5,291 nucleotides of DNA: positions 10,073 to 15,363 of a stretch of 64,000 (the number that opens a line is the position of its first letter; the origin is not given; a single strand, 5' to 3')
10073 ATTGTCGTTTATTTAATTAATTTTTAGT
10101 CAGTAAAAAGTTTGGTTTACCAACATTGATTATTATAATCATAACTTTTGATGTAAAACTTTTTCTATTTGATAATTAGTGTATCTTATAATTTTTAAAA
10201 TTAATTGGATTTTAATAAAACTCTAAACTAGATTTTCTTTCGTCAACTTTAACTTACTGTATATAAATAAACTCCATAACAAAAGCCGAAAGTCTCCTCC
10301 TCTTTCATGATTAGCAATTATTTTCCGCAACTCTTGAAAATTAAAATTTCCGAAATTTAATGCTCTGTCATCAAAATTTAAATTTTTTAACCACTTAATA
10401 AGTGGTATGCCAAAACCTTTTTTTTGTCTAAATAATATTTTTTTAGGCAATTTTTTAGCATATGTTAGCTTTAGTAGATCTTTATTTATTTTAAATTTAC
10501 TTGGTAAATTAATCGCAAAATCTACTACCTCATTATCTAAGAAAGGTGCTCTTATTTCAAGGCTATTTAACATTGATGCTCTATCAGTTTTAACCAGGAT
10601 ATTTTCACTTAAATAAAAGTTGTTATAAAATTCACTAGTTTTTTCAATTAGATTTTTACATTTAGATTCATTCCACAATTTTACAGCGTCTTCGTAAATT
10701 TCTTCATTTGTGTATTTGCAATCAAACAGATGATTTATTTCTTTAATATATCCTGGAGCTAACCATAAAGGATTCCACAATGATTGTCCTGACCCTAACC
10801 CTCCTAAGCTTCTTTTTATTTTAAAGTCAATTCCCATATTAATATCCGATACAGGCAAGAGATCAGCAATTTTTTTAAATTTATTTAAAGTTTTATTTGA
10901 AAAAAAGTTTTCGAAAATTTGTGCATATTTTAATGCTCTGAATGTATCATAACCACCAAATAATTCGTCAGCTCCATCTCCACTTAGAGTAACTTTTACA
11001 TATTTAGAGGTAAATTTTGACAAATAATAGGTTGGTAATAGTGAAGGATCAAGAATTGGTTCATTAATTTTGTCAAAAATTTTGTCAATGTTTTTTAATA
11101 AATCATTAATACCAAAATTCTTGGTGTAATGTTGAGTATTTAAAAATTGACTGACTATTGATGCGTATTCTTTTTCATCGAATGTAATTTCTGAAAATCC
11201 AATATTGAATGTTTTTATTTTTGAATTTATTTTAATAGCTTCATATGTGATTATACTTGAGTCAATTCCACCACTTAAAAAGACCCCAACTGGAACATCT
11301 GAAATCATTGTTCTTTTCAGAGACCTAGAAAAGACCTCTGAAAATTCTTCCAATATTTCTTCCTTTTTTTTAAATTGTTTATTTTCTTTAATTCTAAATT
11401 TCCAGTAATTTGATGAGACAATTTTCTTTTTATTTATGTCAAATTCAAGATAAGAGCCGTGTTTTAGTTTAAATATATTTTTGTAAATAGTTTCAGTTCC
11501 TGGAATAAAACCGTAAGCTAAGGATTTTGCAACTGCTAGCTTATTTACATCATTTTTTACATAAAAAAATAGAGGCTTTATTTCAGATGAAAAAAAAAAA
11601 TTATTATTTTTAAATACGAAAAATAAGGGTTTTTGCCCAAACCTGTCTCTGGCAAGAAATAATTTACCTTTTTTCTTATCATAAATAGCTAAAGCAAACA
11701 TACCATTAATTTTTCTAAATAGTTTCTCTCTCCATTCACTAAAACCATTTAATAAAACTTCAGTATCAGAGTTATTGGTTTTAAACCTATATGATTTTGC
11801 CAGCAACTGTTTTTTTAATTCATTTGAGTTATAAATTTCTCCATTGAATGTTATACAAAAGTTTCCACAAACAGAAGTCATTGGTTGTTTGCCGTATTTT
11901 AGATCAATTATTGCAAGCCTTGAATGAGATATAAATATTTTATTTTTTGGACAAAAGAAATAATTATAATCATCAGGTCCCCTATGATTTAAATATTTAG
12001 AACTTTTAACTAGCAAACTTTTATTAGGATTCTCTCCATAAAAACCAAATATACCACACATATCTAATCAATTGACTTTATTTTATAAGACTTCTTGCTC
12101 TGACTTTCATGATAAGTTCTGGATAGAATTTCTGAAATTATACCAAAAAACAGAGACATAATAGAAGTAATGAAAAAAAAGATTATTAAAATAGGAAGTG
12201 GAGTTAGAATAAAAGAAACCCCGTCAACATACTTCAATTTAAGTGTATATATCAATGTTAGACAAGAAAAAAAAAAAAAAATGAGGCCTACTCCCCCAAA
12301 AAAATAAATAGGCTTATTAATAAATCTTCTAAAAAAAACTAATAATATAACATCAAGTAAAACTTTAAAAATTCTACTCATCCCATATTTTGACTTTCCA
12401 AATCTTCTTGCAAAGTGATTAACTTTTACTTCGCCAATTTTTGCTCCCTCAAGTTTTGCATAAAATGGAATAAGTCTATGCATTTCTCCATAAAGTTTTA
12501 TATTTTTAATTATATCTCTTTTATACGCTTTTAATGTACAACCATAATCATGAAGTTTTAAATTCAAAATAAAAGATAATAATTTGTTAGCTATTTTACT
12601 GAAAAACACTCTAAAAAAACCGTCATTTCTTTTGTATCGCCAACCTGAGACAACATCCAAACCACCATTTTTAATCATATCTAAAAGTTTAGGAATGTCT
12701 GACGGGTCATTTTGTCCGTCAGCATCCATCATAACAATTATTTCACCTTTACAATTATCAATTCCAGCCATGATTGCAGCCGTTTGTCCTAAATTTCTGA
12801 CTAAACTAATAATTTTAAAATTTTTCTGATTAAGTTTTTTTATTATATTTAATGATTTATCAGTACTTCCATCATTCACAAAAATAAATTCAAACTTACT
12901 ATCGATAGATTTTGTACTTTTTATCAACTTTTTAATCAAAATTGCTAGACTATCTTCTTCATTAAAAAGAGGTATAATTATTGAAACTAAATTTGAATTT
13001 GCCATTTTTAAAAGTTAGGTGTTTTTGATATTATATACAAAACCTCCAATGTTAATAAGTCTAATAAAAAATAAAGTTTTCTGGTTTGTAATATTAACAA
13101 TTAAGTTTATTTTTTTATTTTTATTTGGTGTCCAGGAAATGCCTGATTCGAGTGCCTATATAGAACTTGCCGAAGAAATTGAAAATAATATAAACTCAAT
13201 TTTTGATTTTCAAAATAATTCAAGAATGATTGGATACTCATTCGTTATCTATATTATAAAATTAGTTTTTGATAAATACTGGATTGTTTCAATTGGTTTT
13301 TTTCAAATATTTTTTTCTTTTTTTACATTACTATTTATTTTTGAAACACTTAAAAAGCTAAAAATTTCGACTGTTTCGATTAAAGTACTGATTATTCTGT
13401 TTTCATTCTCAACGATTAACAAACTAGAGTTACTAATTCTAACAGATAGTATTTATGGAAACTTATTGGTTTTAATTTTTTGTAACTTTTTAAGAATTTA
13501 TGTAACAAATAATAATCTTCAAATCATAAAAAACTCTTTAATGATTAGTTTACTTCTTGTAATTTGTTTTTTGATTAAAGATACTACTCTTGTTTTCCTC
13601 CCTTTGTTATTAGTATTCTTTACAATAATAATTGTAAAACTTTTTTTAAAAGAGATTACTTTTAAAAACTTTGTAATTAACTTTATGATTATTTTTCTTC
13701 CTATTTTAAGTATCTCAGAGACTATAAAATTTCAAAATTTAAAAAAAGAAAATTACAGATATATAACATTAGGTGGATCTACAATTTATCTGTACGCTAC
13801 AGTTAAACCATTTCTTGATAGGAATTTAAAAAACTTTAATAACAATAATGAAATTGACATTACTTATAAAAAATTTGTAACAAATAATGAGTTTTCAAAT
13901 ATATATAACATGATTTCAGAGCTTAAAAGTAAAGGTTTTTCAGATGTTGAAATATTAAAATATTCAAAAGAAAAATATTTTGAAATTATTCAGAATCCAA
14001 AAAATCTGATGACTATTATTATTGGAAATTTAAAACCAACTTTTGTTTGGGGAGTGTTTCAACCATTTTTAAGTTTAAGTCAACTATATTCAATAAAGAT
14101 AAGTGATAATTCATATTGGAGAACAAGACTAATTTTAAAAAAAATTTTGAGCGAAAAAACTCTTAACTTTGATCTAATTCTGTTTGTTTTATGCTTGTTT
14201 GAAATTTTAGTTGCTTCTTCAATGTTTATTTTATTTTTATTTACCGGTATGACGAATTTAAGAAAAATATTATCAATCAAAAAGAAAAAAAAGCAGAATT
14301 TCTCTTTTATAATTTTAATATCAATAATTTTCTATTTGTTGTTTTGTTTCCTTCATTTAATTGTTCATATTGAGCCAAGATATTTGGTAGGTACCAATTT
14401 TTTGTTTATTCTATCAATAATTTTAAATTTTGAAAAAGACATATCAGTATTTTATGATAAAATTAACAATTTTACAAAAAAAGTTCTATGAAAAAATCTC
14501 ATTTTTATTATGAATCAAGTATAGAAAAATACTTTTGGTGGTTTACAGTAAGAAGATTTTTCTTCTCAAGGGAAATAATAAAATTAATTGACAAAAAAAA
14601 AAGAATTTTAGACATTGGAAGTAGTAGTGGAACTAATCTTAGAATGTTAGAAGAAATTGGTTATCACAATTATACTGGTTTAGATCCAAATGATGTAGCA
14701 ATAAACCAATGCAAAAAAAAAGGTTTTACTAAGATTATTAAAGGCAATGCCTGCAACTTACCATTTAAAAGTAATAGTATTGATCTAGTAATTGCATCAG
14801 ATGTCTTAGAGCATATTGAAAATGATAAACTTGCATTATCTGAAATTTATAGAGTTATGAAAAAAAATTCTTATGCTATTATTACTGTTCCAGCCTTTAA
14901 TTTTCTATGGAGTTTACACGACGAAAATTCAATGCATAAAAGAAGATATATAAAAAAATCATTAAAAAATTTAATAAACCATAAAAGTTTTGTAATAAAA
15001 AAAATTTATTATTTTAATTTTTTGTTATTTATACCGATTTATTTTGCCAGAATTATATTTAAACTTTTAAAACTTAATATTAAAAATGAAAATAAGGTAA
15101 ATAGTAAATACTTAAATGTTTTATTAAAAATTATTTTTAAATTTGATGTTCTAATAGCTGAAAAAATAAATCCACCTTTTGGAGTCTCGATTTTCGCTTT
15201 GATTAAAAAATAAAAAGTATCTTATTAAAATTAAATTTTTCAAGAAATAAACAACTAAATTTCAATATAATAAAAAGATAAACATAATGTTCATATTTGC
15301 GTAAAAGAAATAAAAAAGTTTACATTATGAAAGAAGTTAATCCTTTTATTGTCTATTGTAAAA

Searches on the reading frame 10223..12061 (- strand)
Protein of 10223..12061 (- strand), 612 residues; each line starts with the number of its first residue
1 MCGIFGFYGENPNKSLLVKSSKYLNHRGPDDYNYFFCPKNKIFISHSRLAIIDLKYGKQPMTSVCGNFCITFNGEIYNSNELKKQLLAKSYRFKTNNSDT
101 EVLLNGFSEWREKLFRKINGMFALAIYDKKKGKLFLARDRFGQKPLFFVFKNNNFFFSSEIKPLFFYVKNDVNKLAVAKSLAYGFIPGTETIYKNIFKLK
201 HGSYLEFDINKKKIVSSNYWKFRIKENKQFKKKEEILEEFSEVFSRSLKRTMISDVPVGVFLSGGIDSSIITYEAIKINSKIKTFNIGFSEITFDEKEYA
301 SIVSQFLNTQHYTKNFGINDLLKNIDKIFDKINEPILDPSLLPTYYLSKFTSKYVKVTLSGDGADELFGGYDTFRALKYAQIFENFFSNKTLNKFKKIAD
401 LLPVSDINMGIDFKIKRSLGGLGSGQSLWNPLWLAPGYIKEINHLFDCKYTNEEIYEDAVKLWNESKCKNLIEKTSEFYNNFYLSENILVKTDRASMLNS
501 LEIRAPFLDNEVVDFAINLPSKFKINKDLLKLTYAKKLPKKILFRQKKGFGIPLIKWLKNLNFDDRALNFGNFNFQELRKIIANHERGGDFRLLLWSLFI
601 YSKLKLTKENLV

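Call 17: search_protein_families(library=pfam, proteins=[window:10223-12061:-], max_evalue=0.00001)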
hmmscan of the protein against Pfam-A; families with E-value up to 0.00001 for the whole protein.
window:10223-12061:- (612 aa): 3 families
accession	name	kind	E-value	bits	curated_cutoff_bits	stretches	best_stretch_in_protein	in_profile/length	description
PF00733.27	Asn_synthase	-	1.1e-64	219.8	21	1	240-566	2-312/354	Asparagine synthase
PF13537.11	GATase_7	-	2.6e-42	144.2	25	1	46-164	1-121/123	Glutamine amidotransferase domain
PF13522.11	GATase_6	-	2.1e-36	125.2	27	1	29-160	1-130/130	Glutamine amidotransferase domain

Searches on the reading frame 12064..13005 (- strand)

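Call 17: search_protein_families(library=pfam, proteins=[window:12064-13005:-], max_evalue=0.00001)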
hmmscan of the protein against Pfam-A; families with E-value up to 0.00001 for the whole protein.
window:12064-13005:- (313 aa): 2 families
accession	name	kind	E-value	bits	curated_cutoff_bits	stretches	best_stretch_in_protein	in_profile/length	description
PF00535.33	Glycos_transf_2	-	7.9e-37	127.2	23.3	1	8-169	1-167/168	Glycosyl transferase family 2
PF10111.15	Glyco_tranf_2_2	-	1.3e-11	45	27.3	1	8-112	1-107/276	Glycosyltransferase like family 2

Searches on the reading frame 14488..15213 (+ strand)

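Call 17: search_protein_families(library=pfam, proteins=[window:14488-15213:+], max_evalue=0.00001)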
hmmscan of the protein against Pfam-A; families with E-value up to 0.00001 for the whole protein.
window:14488-15213:+ (241 aa): 6 families
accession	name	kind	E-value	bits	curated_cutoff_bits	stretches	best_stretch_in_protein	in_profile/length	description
PF08241.18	Methyltransf_11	-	9.5e-21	74.7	21.2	1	41-132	1-95/95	Methyltransferase domain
PF13649.12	Methyltransf_25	-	6.8e-15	56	27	1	40-126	1-95/97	Methyltransferase domain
PF13489.12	Methyltransf_23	-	2.4e-14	53.8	27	1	33-139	16-123/164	Methyltransferase domain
PF13847.12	Methyltransf_31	-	4.2e-13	49.6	27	1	34-147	1-126/145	Methyltransferase domain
PF07021.18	MetW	-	9.8e-11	42.1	21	1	28-141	5-115/193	Methionine biosynthesis protein MetW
PF08242.18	Methyltransf_12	-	3.4e-10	41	30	1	41-127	1-95/98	Methyltransferase domain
